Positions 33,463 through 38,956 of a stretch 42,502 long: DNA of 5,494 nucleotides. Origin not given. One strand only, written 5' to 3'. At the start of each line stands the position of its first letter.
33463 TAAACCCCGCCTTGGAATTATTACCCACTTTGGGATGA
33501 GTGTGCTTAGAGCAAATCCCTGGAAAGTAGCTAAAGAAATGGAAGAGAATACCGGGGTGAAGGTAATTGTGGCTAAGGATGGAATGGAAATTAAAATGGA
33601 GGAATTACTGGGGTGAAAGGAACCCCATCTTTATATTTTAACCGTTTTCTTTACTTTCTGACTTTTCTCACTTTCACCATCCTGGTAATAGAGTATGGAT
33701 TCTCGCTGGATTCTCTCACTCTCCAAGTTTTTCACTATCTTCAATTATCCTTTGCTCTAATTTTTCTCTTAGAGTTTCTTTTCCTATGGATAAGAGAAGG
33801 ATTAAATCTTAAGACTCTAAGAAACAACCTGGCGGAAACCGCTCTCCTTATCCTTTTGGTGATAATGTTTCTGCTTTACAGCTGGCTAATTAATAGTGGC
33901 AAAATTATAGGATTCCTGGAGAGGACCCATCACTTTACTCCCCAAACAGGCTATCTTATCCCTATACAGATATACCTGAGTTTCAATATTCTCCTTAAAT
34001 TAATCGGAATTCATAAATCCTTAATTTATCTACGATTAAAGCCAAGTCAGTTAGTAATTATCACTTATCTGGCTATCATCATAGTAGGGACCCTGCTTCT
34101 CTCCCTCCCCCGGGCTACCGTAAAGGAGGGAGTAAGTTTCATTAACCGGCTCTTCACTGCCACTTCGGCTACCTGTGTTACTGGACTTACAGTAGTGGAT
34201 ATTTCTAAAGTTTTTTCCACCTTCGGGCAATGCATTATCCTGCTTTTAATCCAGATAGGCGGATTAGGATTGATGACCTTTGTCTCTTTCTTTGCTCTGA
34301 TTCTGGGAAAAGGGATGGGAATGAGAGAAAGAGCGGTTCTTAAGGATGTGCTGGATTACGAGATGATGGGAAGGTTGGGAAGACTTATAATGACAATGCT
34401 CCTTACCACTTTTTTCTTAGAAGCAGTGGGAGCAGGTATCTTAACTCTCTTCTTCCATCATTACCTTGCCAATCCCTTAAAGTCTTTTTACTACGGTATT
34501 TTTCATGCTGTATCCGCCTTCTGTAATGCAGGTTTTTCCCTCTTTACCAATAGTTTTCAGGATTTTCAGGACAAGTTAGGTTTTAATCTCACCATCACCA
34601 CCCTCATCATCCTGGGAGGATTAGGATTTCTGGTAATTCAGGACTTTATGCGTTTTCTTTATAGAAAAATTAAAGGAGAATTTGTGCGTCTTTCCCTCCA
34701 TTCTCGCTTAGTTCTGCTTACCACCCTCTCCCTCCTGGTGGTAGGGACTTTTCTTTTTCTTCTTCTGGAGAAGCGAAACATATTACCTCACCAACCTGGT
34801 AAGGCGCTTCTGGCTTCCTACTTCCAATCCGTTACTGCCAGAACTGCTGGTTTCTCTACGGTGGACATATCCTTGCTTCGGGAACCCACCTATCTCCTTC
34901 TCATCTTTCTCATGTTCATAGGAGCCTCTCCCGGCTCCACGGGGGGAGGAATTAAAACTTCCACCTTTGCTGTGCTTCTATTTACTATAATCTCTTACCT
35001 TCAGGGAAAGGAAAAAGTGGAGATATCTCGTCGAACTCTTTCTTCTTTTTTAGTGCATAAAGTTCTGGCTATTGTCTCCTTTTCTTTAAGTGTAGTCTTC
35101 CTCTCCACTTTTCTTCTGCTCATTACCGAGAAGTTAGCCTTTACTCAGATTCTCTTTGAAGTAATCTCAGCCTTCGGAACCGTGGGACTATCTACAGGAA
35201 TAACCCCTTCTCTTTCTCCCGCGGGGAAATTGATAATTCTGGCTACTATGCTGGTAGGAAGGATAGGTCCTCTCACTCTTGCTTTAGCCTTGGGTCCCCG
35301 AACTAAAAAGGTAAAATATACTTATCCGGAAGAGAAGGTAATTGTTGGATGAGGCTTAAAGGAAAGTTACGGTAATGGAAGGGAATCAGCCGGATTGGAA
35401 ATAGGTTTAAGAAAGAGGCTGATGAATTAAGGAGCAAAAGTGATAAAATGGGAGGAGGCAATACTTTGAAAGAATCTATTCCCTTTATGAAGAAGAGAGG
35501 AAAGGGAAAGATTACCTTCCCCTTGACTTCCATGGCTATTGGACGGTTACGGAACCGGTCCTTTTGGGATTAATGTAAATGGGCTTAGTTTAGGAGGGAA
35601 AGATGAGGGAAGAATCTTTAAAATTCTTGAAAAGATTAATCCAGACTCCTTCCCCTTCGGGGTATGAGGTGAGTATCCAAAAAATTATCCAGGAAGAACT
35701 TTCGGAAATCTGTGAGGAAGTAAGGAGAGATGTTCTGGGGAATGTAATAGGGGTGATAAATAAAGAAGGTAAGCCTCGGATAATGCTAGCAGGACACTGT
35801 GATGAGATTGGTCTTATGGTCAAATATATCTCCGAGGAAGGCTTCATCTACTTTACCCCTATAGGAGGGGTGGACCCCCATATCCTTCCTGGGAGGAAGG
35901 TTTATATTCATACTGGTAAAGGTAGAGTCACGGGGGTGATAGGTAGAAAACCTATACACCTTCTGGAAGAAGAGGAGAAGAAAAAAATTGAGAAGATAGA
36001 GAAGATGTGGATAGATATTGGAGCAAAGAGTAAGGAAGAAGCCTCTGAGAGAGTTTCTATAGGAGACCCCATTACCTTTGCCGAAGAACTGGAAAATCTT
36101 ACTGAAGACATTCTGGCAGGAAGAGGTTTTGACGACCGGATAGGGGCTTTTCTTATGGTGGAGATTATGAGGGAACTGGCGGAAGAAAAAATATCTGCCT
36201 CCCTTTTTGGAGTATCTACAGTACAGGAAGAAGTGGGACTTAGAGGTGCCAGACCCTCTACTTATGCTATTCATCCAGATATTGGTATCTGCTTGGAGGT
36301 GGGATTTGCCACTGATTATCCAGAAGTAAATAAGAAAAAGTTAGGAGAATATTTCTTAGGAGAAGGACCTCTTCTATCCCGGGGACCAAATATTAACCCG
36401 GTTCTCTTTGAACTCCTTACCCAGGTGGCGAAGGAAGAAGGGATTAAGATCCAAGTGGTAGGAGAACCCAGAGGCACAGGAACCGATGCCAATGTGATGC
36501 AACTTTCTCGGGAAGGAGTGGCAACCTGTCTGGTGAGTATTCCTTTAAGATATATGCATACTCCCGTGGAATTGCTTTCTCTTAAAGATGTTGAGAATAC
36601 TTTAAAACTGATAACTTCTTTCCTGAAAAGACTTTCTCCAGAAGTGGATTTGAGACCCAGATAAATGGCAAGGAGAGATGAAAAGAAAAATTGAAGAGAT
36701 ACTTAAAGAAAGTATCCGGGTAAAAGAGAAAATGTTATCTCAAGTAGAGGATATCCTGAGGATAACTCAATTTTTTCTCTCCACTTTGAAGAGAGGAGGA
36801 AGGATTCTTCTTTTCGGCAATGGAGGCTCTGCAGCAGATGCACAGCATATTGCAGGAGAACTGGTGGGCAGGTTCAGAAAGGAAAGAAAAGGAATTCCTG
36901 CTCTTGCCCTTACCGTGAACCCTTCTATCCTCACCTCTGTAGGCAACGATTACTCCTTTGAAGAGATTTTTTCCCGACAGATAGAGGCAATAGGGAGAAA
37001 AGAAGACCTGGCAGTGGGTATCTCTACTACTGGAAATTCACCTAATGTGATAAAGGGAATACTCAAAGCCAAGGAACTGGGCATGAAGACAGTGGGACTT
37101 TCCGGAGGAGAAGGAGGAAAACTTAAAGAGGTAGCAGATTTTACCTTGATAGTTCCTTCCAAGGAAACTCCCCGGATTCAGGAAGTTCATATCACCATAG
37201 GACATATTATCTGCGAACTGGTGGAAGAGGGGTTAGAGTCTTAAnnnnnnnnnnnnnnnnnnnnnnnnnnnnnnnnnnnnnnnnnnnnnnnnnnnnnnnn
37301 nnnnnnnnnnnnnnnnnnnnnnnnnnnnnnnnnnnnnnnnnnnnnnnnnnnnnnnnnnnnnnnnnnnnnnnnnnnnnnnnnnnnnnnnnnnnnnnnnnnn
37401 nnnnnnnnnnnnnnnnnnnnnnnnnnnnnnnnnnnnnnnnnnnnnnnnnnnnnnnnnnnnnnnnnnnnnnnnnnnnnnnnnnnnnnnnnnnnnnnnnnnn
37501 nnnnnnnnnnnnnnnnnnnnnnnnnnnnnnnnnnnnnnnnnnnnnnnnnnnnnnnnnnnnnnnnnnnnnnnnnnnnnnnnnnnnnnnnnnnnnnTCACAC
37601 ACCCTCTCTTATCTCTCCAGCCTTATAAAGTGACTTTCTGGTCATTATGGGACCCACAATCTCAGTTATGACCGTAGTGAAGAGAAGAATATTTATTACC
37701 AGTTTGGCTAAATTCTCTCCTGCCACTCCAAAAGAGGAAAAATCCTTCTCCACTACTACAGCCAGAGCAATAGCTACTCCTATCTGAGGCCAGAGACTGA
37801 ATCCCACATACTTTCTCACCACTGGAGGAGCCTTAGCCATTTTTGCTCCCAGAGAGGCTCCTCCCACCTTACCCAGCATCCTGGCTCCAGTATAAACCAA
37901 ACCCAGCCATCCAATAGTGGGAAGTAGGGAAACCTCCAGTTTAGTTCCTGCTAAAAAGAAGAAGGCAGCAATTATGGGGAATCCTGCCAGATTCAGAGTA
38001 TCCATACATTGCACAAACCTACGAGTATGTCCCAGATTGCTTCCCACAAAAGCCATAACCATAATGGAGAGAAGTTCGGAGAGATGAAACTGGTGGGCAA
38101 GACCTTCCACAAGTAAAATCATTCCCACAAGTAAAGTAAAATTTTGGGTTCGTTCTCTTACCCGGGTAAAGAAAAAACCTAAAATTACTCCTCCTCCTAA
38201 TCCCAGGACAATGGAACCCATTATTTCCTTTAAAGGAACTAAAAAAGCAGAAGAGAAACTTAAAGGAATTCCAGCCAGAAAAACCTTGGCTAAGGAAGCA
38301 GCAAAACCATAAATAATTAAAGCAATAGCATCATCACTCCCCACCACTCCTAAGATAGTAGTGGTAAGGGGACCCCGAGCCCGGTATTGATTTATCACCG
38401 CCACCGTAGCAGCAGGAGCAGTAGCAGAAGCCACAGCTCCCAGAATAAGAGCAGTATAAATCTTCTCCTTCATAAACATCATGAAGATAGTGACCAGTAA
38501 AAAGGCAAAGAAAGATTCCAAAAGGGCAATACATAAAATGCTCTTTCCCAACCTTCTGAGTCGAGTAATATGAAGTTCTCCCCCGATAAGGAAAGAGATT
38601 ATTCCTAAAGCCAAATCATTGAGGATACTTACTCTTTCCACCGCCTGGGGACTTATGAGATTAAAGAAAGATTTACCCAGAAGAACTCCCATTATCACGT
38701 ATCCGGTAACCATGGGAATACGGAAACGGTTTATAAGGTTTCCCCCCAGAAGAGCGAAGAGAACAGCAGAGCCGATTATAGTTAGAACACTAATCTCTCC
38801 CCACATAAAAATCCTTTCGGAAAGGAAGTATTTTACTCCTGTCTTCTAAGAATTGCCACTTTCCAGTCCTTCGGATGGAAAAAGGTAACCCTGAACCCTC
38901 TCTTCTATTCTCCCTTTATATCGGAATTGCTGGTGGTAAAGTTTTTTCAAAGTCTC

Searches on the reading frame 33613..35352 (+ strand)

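Call 27: search_protein_families(library=pfam, proteins=[window:33613-35352:+], max_evalue=0.00001)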
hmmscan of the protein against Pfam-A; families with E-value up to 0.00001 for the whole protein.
window:33613-35352:+ (579 aa): 1 family
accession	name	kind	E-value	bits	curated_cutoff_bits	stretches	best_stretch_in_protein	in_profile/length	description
PF02386.22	TrkH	-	4.8e-62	210.5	27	1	170-559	57-489/502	Cation transport protein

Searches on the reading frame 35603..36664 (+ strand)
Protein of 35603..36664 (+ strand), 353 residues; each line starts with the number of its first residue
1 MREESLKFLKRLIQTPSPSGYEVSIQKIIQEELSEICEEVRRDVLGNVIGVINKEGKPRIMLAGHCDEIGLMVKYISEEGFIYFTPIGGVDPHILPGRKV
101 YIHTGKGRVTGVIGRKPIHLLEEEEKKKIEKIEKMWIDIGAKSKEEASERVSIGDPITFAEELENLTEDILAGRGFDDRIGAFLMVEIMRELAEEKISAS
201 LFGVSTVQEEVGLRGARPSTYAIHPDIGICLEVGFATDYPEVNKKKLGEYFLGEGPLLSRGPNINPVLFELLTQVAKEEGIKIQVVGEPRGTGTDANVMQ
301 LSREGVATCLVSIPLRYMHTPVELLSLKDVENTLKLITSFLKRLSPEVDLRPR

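Call 27: search_protein_families(library=pfam, proteins=[window:35603-36664:+], max_evalue=0.00001)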
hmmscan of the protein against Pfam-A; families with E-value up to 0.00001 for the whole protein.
window:35603-36664:+ (353 aa): 1 family
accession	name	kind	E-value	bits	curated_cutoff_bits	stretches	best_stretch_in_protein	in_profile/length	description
PF05343.19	Peptidase_M42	-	5.6e-93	311.6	23.2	1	46-336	1-292/292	M42 glutamyl aminopeptidase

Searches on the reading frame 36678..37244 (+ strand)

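Call 27: search_protein_families(library=pfam, proteins=[window:36678-37244:+], max_evalue=0.00001)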
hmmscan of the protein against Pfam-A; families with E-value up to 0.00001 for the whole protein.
window:36678-37244:+ (188 aa): 2 families
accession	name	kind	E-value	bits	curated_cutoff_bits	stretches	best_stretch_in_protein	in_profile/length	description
PF13580.11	SIS_2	-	2e-25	89.9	27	1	17-143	11-138/138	SIS domain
PF01380.27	SIS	-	3.7e-07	30.4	25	1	107-165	52-110/131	SIS domain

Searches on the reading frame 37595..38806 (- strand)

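Call 27: search_protein_families(library=pfam, proteins=[window:37595-38806:-], max_evalue=0.00001)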
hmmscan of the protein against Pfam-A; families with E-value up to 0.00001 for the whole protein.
window:37595-38806:- (403 aa): 1 family
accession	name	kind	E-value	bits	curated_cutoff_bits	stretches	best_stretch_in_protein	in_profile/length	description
PF00999.27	Na_H_Exchanger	-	2.8e-39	135.5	26.2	1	16-384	2-368/375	Sodium/hydrogen exchanger, transmembrane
